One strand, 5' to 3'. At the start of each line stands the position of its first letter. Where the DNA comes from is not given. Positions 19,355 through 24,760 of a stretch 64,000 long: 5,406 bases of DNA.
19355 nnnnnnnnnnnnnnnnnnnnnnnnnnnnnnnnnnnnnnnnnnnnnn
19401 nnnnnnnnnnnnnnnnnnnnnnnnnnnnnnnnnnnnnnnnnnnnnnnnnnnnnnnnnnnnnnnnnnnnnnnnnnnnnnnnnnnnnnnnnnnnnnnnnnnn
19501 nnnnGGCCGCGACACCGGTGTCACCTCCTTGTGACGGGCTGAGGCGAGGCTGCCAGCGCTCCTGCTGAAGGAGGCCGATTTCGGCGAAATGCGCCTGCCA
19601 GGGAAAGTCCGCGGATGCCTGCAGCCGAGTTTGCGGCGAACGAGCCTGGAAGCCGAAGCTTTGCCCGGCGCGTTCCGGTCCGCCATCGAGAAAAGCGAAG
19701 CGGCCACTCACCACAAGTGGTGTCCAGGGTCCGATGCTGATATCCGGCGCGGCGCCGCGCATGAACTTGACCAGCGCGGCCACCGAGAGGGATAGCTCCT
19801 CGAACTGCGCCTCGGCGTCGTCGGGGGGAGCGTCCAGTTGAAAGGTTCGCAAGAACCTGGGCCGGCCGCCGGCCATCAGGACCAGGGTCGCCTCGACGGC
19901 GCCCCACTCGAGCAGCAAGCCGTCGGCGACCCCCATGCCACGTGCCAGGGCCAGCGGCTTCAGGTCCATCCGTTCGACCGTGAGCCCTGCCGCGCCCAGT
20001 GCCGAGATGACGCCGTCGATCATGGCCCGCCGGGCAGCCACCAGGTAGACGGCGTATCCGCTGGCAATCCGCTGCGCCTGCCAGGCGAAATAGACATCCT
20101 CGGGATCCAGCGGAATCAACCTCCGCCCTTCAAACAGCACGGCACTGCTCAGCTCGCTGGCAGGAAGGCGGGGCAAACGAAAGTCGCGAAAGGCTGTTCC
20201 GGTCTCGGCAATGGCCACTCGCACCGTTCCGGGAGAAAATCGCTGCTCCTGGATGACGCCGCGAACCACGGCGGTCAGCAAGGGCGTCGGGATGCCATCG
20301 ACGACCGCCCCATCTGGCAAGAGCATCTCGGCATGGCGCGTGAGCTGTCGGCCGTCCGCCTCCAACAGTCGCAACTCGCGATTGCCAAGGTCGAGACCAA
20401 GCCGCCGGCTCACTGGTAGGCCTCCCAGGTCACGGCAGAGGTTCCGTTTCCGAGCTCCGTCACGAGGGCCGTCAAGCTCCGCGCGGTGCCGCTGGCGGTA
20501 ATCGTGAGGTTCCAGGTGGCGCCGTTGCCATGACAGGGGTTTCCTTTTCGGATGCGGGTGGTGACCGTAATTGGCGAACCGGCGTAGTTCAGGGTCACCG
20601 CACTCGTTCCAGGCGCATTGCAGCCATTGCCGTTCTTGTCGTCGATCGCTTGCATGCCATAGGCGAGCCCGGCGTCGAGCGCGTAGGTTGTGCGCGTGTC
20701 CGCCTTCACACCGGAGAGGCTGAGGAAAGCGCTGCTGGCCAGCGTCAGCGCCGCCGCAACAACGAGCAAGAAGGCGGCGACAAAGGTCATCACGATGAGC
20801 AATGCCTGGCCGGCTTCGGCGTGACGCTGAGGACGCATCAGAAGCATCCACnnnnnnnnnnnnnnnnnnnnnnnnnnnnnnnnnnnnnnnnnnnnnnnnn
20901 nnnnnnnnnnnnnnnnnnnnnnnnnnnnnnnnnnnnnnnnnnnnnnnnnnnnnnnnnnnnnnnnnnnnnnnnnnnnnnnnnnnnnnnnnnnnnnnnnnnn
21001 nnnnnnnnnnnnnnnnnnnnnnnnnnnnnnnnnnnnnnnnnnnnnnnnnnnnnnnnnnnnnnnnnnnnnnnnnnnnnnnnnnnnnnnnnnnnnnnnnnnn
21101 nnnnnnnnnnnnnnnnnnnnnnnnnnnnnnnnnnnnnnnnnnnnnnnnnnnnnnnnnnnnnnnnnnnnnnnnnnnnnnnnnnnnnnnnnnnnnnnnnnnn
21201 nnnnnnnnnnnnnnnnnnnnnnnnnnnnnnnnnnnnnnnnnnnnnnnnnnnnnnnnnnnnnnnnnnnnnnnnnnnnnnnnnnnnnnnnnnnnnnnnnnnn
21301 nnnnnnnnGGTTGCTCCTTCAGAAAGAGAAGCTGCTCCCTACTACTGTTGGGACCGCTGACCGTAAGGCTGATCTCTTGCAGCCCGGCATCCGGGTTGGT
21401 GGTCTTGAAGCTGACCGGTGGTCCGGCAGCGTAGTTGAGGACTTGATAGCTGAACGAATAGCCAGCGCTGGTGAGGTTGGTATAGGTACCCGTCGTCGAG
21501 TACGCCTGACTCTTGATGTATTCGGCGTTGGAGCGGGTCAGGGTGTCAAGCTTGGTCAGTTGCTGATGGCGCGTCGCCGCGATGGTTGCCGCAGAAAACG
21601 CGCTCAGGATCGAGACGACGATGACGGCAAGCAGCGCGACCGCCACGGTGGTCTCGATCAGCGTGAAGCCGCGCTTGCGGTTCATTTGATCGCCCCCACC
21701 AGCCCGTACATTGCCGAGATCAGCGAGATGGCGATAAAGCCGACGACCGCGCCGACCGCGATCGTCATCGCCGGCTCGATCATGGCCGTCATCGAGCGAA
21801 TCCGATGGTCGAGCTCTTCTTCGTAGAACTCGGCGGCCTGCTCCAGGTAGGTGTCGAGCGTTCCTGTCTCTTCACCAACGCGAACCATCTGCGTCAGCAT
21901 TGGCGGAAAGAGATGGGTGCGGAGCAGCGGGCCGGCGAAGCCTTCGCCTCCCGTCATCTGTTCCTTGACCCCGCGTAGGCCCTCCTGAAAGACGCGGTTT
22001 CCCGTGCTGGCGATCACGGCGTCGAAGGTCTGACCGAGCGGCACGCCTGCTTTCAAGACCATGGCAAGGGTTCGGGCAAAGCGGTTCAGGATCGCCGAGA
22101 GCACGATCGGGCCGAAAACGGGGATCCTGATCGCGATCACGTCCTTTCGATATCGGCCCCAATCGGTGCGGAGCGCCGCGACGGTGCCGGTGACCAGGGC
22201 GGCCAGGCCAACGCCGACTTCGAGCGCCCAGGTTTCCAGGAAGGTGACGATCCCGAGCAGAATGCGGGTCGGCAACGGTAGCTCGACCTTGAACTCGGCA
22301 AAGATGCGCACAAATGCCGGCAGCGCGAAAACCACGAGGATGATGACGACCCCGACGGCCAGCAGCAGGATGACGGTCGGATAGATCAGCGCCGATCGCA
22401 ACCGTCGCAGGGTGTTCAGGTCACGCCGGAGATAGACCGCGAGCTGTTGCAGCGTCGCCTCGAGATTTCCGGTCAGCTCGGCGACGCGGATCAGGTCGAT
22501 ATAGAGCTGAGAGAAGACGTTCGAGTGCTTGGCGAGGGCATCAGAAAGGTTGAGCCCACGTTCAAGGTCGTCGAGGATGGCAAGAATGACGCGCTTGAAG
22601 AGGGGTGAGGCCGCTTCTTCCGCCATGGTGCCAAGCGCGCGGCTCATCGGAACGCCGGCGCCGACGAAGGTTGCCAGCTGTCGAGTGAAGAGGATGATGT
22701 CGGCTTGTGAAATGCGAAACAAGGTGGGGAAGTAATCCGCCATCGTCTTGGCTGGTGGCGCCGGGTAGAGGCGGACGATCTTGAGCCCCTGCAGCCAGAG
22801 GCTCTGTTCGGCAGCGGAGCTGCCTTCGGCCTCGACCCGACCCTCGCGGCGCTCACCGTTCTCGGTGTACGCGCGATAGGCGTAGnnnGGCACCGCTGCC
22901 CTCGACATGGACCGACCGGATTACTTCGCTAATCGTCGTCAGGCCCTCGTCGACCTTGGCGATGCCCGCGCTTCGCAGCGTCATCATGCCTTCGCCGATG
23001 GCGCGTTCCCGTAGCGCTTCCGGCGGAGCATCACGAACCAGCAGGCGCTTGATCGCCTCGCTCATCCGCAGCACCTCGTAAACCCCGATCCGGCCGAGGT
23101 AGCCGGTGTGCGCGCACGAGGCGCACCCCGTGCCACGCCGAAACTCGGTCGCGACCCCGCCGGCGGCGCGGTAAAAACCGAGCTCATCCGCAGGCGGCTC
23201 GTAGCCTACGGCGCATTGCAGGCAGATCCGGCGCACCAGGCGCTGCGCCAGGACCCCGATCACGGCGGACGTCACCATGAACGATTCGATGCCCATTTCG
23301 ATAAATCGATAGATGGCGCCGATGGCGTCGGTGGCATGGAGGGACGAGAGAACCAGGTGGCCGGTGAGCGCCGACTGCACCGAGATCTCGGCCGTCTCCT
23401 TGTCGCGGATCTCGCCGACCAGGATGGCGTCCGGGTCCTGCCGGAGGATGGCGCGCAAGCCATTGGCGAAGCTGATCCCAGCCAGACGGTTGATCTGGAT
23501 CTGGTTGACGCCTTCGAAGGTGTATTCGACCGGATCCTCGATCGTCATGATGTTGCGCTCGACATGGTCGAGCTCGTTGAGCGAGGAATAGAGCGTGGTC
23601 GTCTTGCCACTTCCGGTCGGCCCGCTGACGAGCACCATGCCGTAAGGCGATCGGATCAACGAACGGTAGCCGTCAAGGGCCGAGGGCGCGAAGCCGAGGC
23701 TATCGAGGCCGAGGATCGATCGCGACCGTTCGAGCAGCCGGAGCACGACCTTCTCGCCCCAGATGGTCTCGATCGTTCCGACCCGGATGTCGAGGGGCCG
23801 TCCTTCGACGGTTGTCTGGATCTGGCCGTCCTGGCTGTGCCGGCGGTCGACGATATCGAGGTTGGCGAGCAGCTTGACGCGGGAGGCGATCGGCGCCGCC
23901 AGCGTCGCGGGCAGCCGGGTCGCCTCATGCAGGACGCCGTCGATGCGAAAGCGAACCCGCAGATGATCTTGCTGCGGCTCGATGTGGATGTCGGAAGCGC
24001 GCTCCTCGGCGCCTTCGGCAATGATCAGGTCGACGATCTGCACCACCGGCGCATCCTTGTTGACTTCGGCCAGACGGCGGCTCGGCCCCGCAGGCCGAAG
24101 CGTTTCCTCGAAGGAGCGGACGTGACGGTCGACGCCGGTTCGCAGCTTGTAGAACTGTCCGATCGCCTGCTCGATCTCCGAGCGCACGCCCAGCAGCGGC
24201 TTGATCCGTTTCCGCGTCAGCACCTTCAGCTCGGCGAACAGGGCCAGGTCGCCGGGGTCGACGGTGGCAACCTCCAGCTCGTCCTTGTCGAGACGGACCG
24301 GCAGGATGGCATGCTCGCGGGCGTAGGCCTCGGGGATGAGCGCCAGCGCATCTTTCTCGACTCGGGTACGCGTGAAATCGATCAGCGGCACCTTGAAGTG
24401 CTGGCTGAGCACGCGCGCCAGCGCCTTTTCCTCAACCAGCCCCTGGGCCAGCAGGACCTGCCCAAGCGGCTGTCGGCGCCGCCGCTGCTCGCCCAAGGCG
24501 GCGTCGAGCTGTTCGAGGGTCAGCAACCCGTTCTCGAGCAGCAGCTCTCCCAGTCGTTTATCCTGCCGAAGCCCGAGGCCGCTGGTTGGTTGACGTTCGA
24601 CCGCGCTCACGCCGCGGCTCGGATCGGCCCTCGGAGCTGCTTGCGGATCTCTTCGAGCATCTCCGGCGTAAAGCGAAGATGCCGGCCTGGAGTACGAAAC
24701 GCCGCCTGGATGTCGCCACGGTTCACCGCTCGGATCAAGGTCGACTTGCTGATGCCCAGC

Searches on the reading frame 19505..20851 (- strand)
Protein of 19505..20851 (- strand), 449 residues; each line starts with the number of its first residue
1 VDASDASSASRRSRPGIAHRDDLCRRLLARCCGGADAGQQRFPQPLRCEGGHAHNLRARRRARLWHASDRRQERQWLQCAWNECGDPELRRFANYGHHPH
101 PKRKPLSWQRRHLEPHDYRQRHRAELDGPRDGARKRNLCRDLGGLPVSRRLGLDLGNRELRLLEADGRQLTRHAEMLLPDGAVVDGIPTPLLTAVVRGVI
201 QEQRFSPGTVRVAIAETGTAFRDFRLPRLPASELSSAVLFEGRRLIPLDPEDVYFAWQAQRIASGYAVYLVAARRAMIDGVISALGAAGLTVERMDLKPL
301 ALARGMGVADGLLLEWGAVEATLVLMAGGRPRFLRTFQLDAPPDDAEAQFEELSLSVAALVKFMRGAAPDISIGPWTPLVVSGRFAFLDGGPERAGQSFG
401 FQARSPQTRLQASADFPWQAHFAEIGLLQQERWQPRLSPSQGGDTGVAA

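Call 19: search_protein_families(library=pfam, proteins=[window:19505-20851:-], max_evalue=0.01)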
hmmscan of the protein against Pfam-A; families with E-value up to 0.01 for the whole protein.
window:19505-20851:- (449 aa): 1 family
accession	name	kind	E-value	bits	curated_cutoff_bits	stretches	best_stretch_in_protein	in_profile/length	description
PF11104.14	PilM_2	-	3.9e-06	26.5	27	1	152-309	1-169/340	Type IV pilus assembly protein PilM;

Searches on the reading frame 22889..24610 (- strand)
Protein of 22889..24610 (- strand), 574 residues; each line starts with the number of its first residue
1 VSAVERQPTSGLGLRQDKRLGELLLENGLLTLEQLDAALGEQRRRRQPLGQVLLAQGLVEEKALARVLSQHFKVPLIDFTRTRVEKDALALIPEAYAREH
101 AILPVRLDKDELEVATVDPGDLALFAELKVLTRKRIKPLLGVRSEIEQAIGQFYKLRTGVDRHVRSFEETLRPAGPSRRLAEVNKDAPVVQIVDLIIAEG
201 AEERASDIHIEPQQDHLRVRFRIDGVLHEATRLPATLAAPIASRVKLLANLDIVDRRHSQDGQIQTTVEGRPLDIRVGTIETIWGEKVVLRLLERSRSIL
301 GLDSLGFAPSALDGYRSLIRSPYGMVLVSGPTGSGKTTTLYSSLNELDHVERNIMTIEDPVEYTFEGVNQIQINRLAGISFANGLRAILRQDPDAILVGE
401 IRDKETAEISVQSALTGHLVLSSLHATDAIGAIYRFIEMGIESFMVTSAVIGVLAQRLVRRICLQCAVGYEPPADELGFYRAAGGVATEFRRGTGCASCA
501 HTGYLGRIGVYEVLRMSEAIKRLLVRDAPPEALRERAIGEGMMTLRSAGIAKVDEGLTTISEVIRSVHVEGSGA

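Call 20: search_protein_families(library=pfam, proteins=[window:22889-24610:-], max_evalue=0.01)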
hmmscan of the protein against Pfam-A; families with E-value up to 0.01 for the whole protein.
window:22889-24610:- (574 aa): 5 families
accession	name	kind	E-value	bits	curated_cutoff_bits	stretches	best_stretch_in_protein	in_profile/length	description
PF00437.27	T2SSE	-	1.6e-125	419.1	24.9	1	184-565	3-370/370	Type II/IV secretion system protein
PF05157.20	MshEN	-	1.5e-19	70.1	23.1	1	72-157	1-87/90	MshEN domain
PF13191.12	AAA_16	-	0.00031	21.7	32.6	1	321-422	23-114/167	AAA ATPase domain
PF13401.12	AAA_22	-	0.0011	19.7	27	1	322-366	4-48/130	AAA domain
PF25199.1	nSTAND_NTPase5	-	0.0068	16.7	34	0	322-352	40-71/145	Novel STAND NTPase 5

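Call 48: search_protein_families(library=ncbifam, proteins=[window:22889-24610:-], max_evalue=0.001)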
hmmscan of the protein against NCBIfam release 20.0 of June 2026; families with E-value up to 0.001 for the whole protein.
window:22889-24610:- (574 aa): 23 families
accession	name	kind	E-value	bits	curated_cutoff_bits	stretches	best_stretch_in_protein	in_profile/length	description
TIGR02538.1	type_IV_pilB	equivalog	7.6e-168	559.6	675.65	1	20-566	2-561/564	type IV-A pilus assembly ATPase PilB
TIGR02533.1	type_II_gspE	equivalog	6.9e-163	542.8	630.25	1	91-565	3-484/486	type II secretion system ATPase GspE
NF053534.1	T4PilAsmATPsTfpB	equivalog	6.6e-138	460.6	850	1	59-567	63-582/584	type IV pilus assembly ATPase TfpB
NF007755.0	PRK10436.1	equivalog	7e-131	437.1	617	1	98-567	15-459/465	type II secretion system protein GspE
NF041000.1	ATPase_ComGA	equivalog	2.5e-75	252.9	300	1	196-460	3-266/267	competence type IV pilus ATPase ComGA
TIGR01420.1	pilT_fam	subfamily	7.1e-50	170.2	319.1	1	196-461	5-270/343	PilT/PilU family type 4a pilus ATPase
TIGR02525.1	plasmid_TraJ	equivalog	5.3e-24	84.9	368.3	1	313-439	140-272/372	plasmid transfer ATPase TraJ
TIGR02524.1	dot_icm_DotB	equivalog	1.5e-19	70.5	463.3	1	323-437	134-257/358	Dot/Icm type IV secretion system ATPase DotB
NF058587.1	archaellum_moto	equivalog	3.8e-17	62.2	550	1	324-442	276-399/527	archaellum flagellar ATPase motor FlaI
NF012033.0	PRK15489.1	equivalog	1.4e-15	56.5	537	1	15-153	488-626/703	glycosyl transferase family protein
NF008411.1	PRK11234.1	equivalog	3.1e-15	55.6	1170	1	15-165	480-628/723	cyclic di-3',5'-guanylate-activated glycosyltransferase NfrB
TIGR02788.1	VirB11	equivalog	3.8e-15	55.7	249.95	1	326-443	147-269/308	P-type DNA transfer ATPase VirB11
NF053729.1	c-di-GMP_motif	domain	4e-15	55.3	38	1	19-70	1-52/53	cyclic di-GMP-binding domain-containing protein, MshE-related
TIGR02782.1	TrbB_P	equivalog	1.1e-14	54.5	304.55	1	325-442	138-257/303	P-type conjugative transfer ATPase TrbB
NF010469.0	PRK13894.1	subfamily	2.4e-11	43.6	508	1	326-436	152-264/320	conjugal transfer ATPase TrbB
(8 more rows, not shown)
